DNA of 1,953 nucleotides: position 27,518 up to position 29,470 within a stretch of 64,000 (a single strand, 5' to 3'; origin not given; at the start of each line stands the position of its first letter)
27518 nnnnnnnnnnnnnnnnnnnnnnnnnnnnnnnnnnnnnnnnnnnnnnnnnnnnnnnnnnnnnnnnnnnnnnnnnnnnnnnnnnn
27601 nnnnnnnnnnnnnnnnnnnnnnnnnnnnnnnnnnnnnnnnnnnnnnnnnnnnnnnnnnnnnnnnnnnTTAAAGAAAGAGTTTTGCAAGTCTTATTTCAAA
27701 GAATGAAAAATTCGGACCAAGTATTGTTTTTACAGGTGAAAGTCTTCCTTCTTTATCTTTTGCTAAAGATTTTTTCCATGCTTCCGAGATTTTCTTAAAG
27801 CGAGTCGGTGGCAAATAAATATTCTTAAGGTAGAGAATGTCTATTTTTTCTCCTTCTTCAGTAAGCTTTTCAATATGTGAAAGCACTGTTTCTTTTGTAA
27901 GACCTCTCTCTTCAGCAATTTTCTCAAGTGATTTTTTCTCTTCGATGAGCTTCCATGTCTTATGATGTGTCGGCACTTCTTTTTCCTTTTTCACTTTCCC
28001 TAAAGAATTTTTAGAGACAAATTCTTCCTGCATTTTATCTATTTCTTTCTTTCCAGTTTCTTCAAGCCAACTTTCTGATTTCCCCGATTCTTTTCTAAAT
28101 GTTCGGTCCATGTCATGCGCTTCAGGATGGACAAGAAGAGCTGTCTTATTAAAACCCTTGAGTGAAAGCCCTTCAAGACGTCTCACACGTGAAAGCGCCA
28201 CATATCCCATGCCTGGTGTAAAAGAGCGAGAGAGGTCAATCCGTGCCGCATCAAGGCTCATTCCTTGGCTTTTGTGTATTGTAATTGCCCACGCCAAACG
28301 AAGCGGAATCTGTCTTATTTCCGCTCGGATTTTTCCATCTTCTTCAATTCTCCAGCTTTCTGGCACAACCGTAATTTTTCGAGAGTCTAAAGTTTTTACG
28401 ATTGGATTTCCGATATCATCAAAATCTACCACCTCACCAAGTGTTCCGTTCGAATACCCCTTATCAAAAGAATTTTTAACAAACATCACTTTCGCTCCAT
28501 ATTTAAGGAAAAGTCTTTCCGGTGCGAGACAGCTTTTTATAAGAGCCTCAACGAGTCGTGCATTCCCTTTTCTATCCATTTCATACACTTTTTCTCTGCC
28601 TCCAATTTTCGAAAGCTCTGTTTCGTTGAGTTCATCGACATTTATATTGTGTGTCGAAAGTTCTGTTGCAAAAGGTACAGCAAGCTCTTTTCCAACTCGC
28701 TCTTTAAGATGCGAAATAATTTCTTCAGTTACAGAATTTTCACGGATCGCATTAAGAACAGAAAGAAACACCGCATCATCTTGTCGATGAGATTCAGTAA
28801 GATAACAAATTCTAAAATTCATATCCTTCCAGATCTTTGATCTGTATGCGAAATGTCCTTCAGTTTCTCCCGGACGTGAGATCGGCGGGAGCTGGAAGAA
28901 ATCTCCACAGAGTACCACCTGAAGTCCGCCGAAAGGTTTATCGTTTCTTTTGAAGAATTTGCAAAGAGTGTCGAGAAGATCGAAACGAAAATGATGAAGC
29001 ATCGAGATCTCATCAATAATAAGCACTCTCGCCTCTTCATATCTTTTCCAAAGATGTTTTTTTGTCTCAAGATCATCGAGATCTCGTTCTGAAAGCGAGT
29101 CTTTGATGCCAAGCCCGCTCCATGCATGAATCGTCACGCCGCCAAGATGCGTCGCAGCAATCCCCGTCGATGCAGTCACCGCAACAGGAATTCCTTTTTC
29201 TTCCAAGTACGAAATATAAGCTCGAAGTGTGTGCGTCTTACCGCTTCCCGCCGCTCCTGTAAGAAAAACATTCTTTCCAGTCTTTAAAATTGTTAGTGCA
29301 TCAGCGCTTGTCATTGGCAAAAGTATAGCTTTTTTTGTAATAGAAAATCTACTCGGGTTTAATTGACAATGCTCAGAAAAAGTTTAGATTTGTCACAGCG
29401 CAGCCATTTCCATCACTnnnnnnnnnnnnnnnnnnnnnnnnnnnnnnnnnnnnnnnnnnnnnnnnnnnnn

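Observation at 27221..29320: Translationally coupled Pif1-family helicase (with C-terminal HTH) and ParB/Srx-like nuclease-domain protein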

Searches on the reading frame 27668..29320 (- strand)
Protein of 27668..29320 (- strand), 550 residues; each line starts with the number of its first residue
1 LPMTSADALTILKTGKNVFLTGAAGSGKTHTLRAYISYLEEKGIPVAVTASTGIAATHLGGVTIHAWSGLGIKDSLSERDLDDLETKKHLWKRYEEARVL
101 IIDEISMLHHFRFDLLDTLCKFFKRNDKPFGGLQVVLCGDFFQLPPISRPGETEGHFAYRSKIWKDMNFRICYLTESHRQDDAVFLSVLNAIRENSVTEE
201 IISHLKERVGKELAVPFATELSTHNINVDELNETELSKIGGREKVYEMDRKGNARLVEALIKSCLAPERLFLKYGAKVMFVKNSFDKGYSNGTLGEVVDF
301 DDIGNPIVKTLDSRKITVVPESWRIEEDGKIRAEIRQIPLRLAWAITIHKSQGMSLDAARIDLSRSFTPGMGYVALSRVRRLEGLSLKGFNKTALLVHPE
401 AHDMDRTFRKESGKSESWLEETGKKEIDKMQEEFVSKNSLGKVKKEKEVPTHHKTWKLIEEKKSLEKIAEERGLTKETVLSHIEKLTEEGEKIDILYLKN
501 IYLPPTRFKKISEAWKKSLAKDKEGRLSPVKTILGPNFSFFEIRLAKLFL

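Call 3: search_protein_families(library=pfam, proteins=[window:27668-29320:-], max_evalue=0.01)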
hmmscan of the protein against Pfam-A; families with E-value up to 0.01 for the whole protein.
window:27668-29320:- (550 aa): 18 families
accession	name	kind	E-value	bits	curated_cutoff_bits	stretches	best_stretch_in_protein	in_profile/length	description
PF05970.20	PIF1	-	1.9e-38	132.7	25.9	1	11-182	18-191/223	PIF1-like helicase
PF14493.12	HTH_40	-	1.8e-20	73.5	27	1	451-546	1-88/89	Helix-turn-helix domain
PF13604.12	AAA_30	-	1.1e-16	61.5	27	1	12-206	14-181/191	AAA domain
PF13245.12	AAA_19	-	1.3e-13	51.7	25.1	1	14-147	10-132/134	AAA domain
PF13401.12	AAA_22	-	4.6e-08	33.9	27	1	14-139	4-122/130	AAA domain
PF21530.3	Pif1_2B_dom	-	4.2e-06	26.8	23.9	1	257-300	3-47/47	DNA helicase Pif1, 2B domain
PF13191.12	AAA_16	-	5.3e-05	24.2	32.6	1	15-125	24-126/167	AAA ATPase domain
PF08279.18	HTH_11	-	0.00014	22.1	25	0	459-494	10-47/55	HTH domain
PF01443.25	Viral_helicase1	-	0.00017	21.9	21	0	20-179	3-131/228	Viral superfamily 1 RNA helicase core domain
PF02689.20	Herpes_Helicase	-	0.00024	19.7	27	0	345-385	732-774/808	Helicase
PF21220.3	RecQ-1-like_HTH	-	0.0021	18.6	27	1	459-497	11-49/51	RecQ-1-like, helix-turn-helix domain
PF00437.27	T2SSE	-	0.0025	17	24.9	1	13-49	139-177/370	Type II/IV secretion system protein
PF20720.3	nSTAND3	-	0.0027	17.9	27.2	1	6-46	8-48/155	Novel STAND NTPase 3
PF03266.21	NTPase_1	-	0.0029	17.9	23.9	0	17-47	1-31/168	NTPase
PF18335.7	SH3_13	-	0.004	17.3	41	1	272-302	26-56/65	ATP-dependent RecD-like DNA helicase SH3 domain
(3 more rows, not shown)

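Call 4: search_protein_families(library=padloc, proteins=[window:27668-29320:-], max_evalue=0.01)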
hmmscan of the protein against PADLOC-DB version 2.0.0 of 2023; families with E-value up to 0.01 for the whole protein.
window:27668-29320:- (550 aa): 14 families
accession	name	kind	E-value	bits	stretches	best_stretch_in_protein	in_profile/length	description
PDLC05064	PDC-S68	-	2.2e-18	63.4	2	19-147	704-824/1273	-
PDLC01148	RecD_like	-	3.3e-18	63.3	1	16-196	329-488/719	RecD/Tra ATPase fused to N-terminal HHH domain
PDLC05065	PDC-S68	-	4.8e-18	62.4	2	6-147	611-745/1221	-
PDLC01734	typeIV_RecD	-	1.6e-17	61.1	1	17-197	356-521/763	RecD_0_IVD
PDLC04475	PDC-M16A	-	4.6e-13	46.6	1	11-302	26-333/721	-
PDLC04476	PDC-M16A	-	4.3e-11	39.9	1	17-301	26-326/691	-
PDLC05066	PDC-S68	-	4.8e-11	39.4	1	19-149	597-723/1202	-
PDLC05035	PDC-S53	-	4.1e-07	26.5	1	332-361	807-836/900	-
PDLC04472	PDC-M16A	-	2.1e-06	24.4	1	15-299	239-539/930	-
PDLC04140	mad8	-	1.4e-05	22.8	1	12-50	24-58/314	mads_8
PDLC01438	Csa3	-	5.2e-05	21.4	1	409-526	112-224/305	"CAS-I,CAS-II,CAS-III,CAS-IV,CAS-V,CAS-VI; associated_signaling"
PDLC04474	PDC-M16A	-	0.00071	16.1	0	10-116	229-342/917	-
PDLC00125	GajB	-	0.0024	14.7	1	10-42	13-45/669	UrvD helicase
PDLC00135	GajB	-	0.0077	13.2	1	7-42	12-47/603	UrvD helicase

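Call 6: search_protein_families(library=ncbifam, proteins=[window:27668-29320:-], max_evalue=1)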
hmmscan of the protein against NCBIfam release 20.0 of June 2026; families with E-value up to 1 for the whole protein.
window:27668-29320:- (550 aa): 19 families
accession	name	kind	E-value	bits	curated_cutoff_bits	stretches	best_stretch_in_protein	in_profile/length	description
TIGR01448.2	helicase_RecD2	equivalog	8.3e-21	73.8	500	1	16-355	332-652/713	SF1B family DNA helicase RecD2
TIGR02768.1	TraA_Ti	equivalog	1.4e-16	60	590.45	2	219-380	574-708/751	Ti-type conjugative transfer relaxase TraA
NF010464.0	PRK13889.1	subfamily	7.3e-11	40.7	1015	2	268-381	598-695/992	conjugal transfer relaxase TraA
TIGR01447.1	recD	equivalog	9.6e-11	40.9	310.15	2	15-182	163-358/597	exodeoxyribonuclease V subunit alpha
NF010402.0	PRK13826.1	subfamily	5.7e-06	24.5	1317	1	273-380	635-730/1102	Dtr system oriT relaxase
NF038214.1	IS21_help_AAA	equivalog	0.00023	20.9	200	1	11-46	86-121/232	IS21-like element helper ATPase IstB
TIGR03420.1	DnaA_homol_Hda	equivalog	0.00082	19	194.8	1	13-46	36-69/226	DnaA regulatory inactivator Hda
NF008127.0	PRK10875.1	equivalog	0.00095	17.8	671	1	339-381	539-585/619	exodeoxyribonuclease V subunit alpha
TIGR03015.1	pepcterm_ATPase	hypoth_equivalog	0.0044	16.5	324.5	1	18-139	46-163/269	XrtA/PEP-CTERM system-associated ATPase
NF058587.1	archaellum_moto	equivalog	0.01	14.6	550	1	10-42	270-302/527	archaellum flagellar ATPase motor FlaI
NF006485.0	PRK08903.1-5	equivalog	0.025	14.2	289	1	8-37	31-60/233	DnaA regulatory inactivator Hda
NF010248.0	PRK13695.1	equivalog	0.029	14.1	156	0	17-46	5-34/180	NTPase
NF041395.1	TranRegLrpA1_Halo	equivalog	0.031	14.2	250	0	462-490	19-47/142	HTH-type transcriptional regulator LrpA1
NF010341.0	PRK13768.1-3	equivalog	0.062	12.9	355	1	17-47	4-34/257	GTPase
TIGR02928.1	TIGR02928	subfamily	0.089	11.6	181.3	1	14-44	39-69/366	orc1/cdc6 family replication initiation protein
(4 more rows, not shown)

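Call 7: search_protein_families(library=phrogs, proteins=[window:27668-29320:-], max_evalue=1)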
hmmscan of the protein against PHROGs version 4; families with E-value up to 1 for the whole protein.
window:27668-29320:- (550 aa): 15 families
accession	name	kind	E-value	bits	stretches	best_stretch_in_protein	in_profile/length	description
phrog_325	-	DNA, RNA and nucleotide metabolism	8.9e-69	233.8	1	10-429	484-897/986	Dda-like helicase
phrog_30356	-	DNA, RNA and nucleotide metabolism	3.7e-35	122.2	2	8-297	11-300/823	helicase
phrog_4412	-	DNA, RNA and nucleotide metabolism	1e-24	87.9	2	18-198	348-507/743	exonuclease V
phrog_25471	-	unknown function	2.2e-07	32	1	7-109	13-133/162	-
phrog_249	-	moron, auxiliary metabolic gene and host takeover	0.00063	20.2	1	7-52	119-164/380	porphyrin biosynthesis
phrog_168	-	DNA, RNA and nucleotide metabolism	0.0014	19.3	1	13-108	40-112/314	clamp loader of DNA polymerase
phrog_296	-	integration and excision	0.0039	16.9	1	15-119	318-408/626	DNA transposition protein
phrog_3782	-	unknown function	0.015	15.9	1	274-310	18-54/74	-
phrog_3855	-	DNA, RNA and nucleotide metabolism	0.019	16.4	1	441-490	58-107/115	HTH DNA binding protein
phrog_3277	-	DNA, RNA and nucleotide metabolism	0.035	14.9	1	15-105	10-87/168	DnaC-like helicase loader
phrog_1967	-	DNA, RNA and nucleotide metabolism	0.035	13.6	1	11-45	161-196/776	DNA helicase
phrog_50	-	DNA, RNA and nucleotide metabolism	0.036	14.1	1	12-105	364-442/570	DnaC-like helicase loader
phrog_2666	-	head and packaging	0.12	12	1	13-43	319-349/555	terminase large subunit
phrog_2107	-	other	0.21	12.2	1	14-51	2-39/201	thymidylate kinase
phrog_170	-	other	0.26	11.7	1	7-32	82-107/323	PhoH-like phosphate starvation-inducible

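Call 30: find_related_loci(query=window:27668-29320:-, collection=genome_contigs, flank=10000)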
Query window:27668-29320:- (550 aa) in genome_contigs; peptide patterns used: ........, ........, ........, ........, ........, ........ (x = any residue, [..] = any of these).
87 stretches matched a pattern; 6 encode a relative of the query (tblastn E <= 1e-3); 6 distinct loci.
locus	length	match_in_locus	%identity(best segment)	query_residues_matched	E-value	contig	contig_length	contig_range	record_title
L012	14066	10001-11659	51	3-550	8e-177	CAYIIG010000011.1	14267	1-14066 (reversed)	MAG TPA_asm: uncultured Candidatus Saccharibacteria bacterium isolate ERP119705_co20_252 genome assembly, contig: NODE_4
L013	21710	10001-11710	51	3-550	5e-176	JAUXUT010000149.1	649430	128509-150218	MAG: bacterium isolate C15_concoct.bin.159_sub C15_k141_471755, whole genome shotgun sequence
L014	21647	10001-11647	50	3-540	6e-168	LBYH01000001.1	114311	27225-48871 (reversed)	MAG: Parcubacteria group bacterium GW2011_GWA2_40_143 UT83_C0001, whole genome shotgun sequence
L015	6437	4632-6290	51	3-550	3e-169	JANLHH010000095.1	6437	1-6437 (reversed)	MAG: Patescibacteria group bacterium isolate P6-12 k99_149450, whole genome shotgun sequence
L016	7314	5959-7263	54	3-435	6e-153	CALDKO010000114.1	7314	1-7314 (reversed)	MAG TPA_asm: uncultured bacterium isolate SRR6231156_bin.70_CONCOCT_v1.1_MAG genome assembly, contig: ERZ650269.1754, wh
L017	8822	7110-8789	48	3-547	1e-161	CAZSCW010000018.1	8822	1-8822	MAG TPA_asm: uncultured Candidatus Saccharibacteria bacterium isolate SRP135725_co1_382 genome assembly, contig: NODE_11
